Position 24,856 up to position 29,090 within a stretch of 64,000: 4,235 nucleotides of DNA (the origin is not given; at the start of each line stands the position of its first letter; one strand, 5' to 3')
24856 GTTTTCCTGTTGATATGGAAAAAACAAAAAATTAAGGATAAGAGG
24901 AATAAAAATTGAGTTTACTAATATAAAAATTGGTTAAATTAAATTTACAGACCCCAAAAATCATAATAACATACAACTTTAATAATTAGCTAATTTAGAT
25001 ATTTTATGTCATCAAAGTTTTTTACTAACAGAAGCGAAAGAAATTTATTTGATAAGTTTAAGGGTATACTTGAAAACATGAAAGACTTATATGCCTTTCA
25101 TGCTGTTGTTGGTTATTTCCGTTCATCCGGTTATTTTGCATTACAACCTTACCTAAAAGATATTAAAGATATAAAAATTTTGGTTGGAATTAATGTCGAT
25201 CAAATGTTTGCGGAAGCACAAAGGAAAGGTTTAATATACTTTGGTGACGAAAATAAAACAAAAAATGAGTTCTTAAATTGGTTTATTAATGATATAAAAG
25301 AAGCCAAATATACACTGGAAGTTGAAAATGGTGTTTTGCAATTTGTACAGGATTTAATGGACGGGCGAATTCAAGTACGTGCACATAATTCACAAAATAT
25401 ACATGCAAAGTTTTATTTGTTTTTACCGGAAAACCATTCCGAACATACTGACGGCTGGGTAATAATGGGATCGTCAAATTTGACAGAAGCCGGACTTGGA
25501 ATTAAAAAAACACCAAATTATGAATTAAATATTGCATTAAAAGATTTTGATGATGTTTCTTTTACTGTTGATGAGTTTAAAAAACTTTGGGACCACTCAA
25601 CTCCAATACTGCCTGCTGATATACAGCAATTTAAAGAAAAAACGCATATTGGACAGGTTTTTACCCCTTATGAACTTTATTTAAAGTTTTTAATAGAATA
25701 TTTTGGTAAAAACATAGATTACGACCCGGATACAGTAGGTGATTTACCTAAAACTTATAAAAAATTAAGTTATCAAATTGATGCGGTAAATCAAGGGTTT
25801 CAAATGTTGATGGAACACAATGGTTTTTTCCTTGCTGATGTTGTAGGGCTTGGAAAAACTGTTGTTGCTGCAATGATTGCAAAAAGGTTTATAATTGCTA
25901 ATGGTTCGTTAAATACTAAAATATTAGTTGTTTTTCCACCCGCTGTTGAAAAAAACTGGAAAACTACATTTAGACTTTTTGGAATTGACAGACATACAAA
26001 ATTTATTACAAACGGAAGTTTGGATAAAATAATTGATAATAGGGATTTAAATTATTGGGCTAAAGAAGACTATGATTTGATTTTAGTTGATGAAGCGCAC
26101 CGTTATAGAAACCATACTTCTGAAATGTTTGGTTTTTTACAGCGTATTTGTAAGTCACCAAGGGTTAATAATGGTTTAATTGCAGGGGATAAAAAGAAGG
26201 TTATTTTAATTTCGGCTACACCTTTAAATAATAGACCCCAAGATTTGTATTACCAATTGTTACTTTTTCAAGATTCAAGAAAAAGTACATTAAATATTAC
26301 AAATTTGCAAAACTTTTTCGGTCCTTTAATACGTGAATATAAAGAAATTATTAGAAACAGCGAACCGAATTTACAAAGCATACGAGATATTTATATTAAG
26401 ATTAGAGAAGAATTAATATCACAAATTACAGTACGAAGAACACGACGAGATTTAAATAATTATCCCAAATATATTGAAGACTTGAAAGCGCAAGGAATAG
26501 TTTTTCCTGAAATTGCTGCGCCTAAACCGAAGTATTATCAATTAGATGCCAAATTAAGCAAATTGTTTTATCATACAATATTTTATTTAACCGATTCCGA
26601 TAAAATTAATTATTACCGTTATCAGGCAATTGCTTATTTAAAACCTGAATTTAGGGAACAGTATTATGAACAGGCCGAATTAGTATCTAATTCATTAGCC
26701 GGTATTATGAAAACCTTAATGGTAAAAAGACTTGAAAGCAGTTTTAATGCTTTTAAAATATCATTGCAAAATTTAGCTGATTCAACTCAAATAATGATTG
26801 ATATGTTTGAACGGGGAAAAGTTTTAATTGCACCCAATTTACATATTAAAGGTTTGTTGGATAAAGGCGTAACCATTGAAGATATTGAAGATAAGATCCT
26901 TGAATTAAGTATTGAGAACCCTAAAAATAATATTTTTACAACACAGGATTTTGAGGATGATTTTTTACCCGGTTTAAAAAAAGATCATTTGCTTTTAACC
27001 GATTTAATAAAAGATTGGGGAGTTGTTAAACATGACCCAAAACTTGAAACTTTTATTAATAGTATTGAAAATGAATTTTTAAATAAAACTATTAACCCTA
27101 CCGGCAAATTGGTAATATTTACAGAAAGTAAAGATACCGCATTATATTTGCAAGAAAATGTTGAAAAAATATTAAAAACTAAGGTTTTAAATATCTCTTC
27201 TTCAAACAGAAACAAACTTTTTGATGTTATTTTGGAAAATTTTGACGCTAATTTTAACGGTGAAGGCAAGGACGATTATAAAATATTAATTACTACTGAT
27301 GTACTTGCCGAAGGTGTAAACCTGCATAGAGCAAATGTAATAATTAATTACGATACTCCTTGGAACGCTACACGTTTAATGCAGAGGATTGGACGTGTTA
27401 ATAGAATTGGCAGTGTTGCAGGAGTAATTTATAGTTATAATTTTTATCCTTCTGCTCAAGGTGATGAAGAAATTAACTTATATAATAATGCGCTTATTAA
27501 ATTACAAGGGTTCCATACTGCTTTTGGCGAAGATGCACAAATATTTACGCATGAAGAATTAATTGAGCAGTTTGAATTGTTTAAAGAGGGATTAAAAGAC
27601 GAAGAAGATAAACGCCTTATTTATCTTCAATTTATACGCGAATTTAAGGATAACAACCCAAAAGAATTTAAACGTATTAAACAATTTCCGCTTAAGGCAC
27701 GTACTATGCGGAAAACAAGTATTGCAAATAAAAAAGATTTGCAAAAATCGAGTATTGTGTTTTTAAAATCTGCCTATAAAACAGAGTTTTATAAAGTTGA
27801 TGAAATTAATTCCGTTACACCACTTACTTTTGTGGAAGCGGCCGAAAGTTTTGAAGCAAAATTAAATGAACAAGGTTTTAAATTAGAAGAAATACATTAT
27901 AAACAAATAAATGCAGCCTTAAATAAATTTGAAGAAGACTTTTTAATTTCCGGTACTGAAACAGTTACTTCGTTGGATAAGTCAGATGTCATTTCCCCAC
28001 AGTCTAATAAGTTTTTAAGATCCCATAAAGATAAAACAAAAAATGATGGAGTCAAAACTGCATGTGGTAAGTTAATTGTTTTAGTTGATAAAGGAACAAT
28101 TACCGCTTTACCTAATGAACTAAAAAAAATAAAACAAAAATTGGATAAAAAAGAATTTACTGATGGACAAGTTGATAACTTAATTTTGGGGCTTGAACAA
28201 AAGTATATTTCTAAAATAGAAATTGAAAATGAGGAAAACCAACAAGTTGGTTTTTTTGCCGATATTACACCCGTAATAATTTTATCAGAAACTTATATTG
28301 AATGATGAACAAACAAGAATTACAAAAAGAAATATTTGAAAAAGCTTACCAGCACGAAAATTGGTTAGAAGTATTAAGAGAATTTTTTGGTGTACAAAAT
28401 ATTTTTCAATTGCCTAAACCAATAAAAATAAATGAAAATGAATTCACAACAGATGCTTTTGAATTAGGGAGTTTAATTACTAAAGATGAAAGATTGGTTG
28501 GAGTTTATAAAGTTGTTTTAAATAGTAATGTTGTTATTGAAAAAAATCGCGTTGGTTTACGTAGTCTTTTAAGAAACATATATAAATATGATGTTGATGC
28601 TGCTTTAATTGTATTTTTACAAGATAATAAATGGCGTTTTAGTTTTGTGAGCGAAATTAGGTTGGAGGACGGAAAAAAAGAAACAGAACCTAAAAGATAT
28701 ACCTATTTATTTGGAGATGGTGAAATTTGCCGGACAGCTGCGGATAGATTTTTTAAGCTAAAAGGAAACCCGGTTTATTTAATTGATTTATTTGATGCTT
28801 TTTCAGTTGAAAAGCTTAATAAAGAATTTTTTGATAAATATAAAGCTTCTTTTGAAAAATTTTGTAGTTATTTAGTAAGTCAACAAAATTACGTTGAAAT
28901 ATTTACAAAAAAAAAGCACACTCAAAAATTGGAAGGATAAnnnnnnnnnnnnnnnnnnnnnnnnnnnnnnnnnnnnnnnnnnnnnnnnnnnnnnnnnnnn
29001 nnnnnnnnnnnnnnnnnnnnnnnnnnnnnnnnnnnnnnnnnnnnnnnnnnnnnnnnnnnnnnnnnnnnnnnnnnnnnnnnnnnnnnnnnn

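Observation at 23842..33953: Integrase-less island of about 10 kb encoding a PLD-nuclease/SNF2 translocase, a PglX-like methyltransferase with its own TRD, and an ABC-type ATPase: candidate split ATP-dependent restriction/defence system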

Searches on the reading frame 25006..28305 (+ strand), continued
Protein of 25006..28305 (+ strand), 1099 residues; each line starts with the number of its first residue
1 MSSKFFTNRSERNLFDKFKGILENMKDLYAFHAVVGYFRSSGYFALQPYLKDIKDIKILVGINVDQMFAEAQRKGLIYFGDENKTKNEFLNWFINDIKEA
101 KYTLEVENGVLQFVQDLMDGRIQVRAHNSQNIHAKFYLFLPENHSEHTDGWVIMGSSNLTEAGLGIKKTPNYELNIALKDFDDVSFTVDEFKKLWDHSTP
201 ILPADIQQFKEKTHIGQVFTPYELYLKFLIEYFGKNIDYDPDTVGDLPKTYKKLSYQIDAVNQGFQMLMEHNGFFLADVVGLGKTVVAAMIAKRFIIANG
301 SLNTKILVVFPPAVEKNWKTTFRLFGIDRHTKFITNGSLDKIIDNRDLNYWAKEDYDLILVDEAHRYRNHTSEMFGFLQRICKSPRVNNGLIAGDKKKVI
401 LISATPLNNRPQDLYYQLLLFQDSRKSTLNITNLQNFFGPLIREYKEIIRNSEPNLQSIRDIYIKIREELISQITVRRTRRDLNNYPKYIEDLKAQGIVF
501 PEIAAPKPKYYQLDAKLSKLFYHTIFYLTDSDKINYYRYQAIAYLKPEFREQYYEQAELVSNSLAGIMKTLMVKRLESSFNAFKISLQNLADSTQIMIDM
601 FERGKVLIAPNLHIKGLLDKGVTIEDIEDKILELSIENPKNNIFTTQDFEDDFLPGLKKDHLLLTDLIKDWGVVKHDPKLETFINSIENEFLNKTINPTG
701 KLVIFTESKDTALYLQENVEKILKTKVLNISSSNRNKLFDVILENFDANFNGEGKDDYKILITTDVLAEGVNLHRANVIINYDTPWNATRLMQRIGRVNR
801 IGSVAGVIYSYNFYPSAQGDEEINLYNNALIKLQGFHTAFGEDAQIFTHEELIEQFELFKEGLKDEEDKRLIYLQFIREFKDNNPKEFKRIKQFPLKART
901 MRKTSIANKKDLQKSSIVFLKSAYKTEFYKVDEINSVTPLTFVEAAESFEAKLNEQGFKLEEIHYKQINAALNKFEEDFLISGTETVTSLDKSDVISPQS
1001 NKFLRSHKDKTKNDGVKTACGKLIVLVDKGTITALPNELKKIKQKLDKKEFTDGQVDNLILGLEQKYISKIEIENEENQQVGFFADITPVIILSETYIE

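Call 69: search_dna_similar(query=window:25006-28302:+, collection=plasmids, mode=protein, max_evalue=1e-50, max_rows=25)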
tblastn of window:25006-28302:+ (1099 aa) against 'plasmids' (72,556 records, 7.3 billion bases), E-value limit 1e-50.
Records with a match: 4; places in all: 4; records where one place covers at least 80% of the query: 3.
Best place of each record, by identity: <60% 4.
By first word of the organism name: Prevotella 2; Parabacteroides 1; Thermus 1.
By predicted mobility (MOB-suite, as given by PLSDB): non-mobilizable 4.
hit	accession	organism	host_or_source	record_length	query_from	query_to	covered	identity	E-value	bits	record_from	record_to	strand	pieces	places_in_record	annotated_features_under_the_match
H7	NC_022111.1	Prevotella sp. oral taxon 299 str. F0039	Homo sapiens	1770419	1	977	89%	45.8%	0e+0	823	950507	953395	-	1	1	none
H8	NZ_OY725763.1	Parabacteroides distasonis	-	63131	1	956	87%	31.2%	5e-96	344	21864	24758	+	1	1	SNF2-related protein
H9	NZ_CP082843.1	Prevotella nigrescens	-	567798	96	905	74%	36.3%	3e-134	458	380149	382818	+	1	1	helicase-related protein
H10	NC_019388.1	Thermus oshimai JL-2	-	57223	3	941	85%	28.7%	1e-93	337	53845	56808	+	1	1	helicase-related protein | hypothetical protein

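Call 70: list_cluster_members(proteins=[P0001, P0121, P0241])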
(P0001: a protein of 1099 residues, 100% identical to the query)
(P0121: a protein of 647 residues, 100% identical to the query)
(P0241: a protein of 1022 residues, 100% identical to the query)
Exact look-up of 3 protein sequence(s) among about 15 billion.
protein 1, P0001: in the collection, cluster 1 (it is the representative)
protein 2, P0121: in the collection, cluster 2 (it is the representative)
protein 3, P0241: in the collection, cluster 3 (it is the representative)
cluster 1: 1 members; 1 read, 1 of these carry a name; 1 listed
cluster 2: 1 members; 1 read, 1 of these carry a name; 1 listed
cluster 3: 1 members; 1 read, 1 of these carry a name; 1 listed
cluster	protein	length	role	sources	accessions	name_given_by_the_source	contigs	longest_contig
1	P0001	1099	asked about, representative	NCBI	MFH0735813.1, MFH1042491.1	MAG: helicase-related protein [bacterium]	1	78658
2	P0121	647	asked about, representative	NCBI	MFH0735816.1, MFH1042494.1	MAG: AAA family ATPase [bacterium]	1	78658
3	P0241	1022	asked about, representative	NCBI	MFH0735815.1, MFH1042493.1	MAG: Eco57I restriction-modification methylase domain-containing protein [bacterium]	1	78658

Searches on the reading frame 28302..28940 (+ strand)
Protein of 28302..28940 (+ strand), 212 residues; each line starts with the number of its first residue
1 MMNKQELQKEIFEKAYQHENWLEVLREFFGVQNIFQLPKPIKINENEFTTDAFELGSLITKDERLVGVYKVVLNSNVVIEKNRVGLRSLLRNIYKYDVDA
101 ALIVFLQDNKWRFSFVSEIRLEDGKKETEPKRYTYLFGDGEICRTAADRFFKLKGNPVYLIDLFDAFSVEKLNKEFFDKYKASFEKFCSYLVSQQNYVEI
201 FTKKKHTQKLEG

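Call 4: search_protein_families(library=pfam, proteins=[window:28302-28940:+], max_evalue=0.01)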
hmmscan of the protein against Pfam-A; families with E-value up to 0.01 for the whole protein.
window:28302-28940:+ (212 aa): 0 families

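Call 5: search_protein_families(library=padloc, proteins=[window:28302-28940:+], max_evalue=0.01)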
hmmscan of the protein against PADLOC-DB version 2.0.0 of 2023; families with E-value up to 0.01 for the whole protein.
window:28302-28940:+ (212 aa): 0 families

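Call 10: search_protein_families(library=ncbifam, proteins=[window:28302-28940:+], max_evalue=0.01)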
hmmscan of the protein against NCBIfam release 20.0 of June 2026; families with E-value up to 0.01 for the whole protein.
window:28302-28940:+ (212 aa): 0 families

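Call 42: search_protein_families(library=phrogs, proteins=[window:28302-28940:+], max_evalue=0.01)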
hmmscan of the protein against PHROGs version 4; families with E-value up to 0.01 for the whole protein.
window:28302-28940:+ (212 aa): 0 families

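Call 53: search_solved_structures(query=A2, max_evalue=0.01)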
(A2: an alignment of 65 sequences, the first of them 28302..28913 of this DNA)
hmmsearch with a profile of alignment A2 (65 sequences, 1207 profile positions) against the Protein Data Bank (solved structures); distinct sequences matched with E-value up to 0.01: 14.
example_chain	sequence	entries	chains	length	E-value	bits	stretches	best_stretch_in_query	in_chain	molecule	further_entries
7lni_A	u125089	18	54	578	4.8e-46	160.6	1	700-1104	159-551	Site-specific DNA-methyltransferase (adenine-specific)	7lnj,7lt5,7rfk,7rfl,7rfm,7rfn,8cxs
8cxz_A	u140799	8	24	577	5.6e-46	160.3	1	700-1104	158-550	Site-specific DNA-methyltransferase (adenine-specific)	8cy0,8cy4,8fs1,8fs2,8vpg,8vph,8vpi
7qw5_A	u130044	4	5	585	1.1e-36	129.6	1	700-1114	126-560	Modification methylase BseCI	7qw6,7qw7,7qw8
8c45_A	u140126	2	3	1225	8e-22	80.3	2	698-837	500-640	site-specific DNA-methyltransferase (adenine-specific)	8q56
9ewz_C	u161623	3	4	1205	3.2e-20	75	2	699-843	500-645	Adenine-specific methyltransferase BrxX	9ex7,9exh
8zek_A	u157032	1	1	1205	3.4e-20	74.9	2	699-843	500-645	site-specific DNA-methyltransferase (adenine-specific)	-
1g38_A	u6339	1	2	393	2.4e-07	32.4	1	699-808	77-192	MODIFICATION METHYLASE TAQI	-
1aqi_A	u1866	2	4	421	2.7e-07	32.2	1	699-808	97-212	ADENINE-N6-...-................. TAQI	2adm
2ibs_A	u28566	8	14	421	2.7e-07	32.2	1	699-808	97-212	Modification methylase TaqI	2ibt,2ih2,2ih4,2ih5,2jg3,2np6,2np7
1aqj_A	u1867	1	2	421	2.7e-07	32.2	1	699-808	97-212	ADENINE-N6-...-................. TAQI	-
7lo5_A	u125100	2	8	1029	3e-06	28.8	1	703-787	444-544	Site-specific DNA-methyltransferase (adenine-specific)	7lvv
2okc_A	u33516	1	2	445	1.5e-05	26.4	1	702-835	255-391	Type I restriction enzyme StySJI M protein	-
7vru_A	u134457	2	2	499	2e-05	26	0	699-848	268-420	Site-specific DNA-methyltransferase (adenine-specific)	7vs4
7bst_D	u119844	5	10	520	0.00021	22.6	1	697-890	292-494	Type I restriction enzyme EcoR124II M protein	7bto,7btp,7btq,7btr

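Call 59: predict_structure(alignment_id=A2)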
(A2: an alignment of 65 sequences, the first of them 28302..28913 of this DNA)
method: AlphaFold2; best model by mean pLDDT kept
length: 204 residues; sequences in the alignment: 65
mean_pLDDT: 86.2   pTM: 0.76
mean pLDDT of the five models: 86.2, 85.2, 85.1, 84.2, 84.3
residues with pLDDT >= 90: 113; 70-90: 71; 50-70: 18; < 50: 2
segments of 3 or more residues with pLDDT < 50: none
pLDDT, mean of each block of 10 residues (from residue 1): 93 94 94 90 83 94 95 84 78 83 92 82 54 88 92 94 85 74 92 87 70
secondary structure, 60 per line:
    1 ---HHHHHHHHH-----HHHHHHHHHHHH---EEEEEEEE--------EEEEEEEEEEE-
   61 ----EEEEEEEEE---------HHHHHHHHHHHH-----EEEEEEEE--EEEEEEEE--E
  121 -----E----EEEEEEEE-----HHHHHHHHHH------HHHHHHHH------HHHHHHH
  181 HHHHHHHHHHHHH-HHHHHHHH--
elements in order: H4-12 H18-29 E33-40 E49-59 E65-73 H83-94 E100-107 E110-117 E131-138 H144-153 H160-167 H174-193 H195-202

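Call 62: fold_search(model_id=the predicted structure, library=pdb)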
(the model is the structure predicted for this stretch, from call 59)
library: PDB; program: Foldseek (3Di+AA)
matches with E <= 10: 1357; with E <= 0.001: 4
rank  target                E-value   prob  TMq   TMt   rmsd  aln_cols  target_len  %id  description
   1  9ksn_A                3.4e-04  0.92  0.23  0.16  15.9       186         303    9  Crystal structure of meso-diaminopimelate dehydrogenase from Bacillus thermozeamaize mutant M9 complexed with NADP+ (released 2025-05-21)
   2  9ksn_B                4.1e-04  0.91  0.23  0.16  15.8       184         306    9  Crystal structure of meso-diaminopimelate dehydrogenase from Bacillus thermozeamaize mutant M9 complexed with NADP+ (released 2025-05-21)
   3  9ksn_C                8.6e-04  0.82  0.23  0.16  15.7       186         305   10  Crystal structure of meso-diaminopimelate dehydrogenase from Bacillus thermozeamaize mutant M9 complexed with NADP+ (released 2025-05-21)
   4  3wb9_A                9.7e-04  0.80  0.22  0.16  15.8       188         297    9  Crystal Structures of meso-diaminopimelate dehydrogenase from Symbiobacterium thermophilum (released 2014-03-26)
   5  8i78_A                1.1e-03  0.89  0.24  0.17  15.0       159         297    9  Meso-Diaminopimelate dehydrogenase (released 2024-02-07)
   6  8hp0_A                1.6e-03  0.85  0.22  0.15  13.9       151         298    8  Crystal structure of meso-diaminopimelate dehydrogenase from Prevotella timonensis (released 2023-12-13)
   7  3bio_A                2.7e-03  0.80  0.21  0.16  14.0       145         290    8  Crystal structure of oxidoreductase (Gfo/Idh/MocA family member) from Porphyromonas gingivalis W83 (released 2007-12-25)
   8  3bio_B                3.1e-03  0.75  0.21  0.16  14.1       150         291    9  Crystal structure of oxidoreductase (Gfo/Idh/MocA family member) from Porphyromonas gingivalis W83 (released 2007-12-25)
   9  5gz1_A                3.1e-03  0.57  0.21  0.14  15.7       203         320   11  Structure of substrate/cofactor-free D-amino acid dehydrogenase (released 2017-04-12)
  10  5gz3_A                4.7e-03  0.54  0.21  0.14  15.9       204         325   11  Structure of D-amino acid dehydrogenase in complex with NADP (released 2017-04-12)
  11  5gz6_B                6.4e-03  0.54  0.23  0.16  16.3       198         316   10  Structure of D-amino acid dehydrogenase in complex with NADPH and 2-keto-6-aminocapronic acid (released 2017-04-12)
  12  4ckn_D                7.2e-03  0.44  0.17  0.21  17.5       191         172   12  Structure of an N-terminal fragment of Leishmania SAS-6 containing parts of its coiled coil domain, F257E mutant (released 2014-03-05)
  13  6zz8_A                9.2e-03  0.35  0.17  0.16  22.0       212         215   15  MB_CRS6-15 bound to CrSAS-6_6HR (released 2021-07-07)
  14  5gz1_B                9.7e-03  0.41  0.22  0.15  15.9       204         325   11  Structure of substrate/cofactor-free D-amino acid dehydrogenase (released 2017-04-12)
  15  2qm4_B                1.2e-02  0.21  0.18  0.15  19.2       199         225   14  Crystal structure of human XLF/Cernunnos, a non-homologous end-joining factor (released 2007-12-11)
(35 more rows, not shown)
